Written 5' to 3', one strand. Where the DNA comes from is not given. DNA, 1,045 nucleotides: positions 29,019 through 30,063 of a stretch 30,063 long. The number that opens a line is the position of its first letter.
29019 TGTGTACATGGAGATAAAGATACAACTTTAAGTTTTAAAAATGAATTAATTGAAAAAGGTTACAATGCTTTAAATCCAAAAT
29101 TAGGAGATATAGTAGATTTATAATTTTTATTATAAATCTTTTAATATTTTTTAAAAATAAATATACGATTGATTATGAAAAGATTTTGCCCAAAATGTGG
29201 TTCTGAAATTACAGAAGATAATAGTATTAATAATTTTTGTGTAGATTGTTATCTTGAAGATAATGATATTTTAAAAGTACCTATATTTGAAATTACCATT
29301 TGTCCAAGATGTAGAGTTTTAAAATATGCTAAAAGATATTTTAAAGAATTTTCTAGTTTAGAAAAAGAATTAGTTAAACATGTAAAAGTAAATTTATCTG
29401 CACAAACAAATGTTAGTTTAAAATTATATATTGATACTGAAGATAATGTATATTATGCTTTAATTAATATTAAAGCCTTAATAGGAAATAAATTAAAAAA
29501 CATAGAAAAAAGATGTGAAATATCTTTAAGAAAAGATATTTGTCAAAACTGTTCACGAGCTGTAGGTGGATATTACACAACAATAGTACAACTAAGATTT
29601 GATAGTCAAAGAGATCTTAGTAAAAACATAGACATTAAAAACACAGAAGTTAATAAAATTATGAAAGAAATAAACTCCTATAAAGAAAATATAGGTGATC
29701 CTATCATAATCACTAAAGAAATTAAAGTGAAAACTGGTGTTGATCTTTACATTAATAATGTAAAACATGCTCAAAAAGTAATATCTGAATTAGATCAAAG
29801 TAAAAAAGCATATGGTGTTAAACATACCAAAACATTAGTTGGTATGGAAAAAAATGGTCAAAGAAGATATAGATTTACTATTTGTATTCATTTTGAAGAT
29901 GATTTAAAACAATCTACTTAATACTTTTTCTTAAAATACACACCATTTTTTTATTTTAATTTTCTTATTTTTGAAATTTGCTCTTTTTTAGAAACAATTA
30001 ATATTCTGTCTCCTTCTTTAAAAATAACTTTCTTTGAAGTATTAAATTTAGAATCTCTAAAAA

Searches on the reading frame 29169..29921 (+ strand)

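Call 8: search_protein_families(library=pfam, proteins=[window:29169-29921:+], max_evalue=0.01)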
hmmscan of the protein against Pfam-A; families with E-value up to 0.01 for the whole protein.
window:29169-29921:+ (250 aa): 2 families
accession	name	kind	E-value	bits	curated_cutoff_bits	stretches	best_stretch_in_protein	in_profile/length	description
PF04981.18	NMD3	-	5.9e-32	111.5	24.9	1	7-240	1-241/243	NMD3 family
PF14206.11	Cys_rich_CPCC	-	0.0015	18.7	24.5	1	7-73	3-69/75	Cysteine-rich CPCC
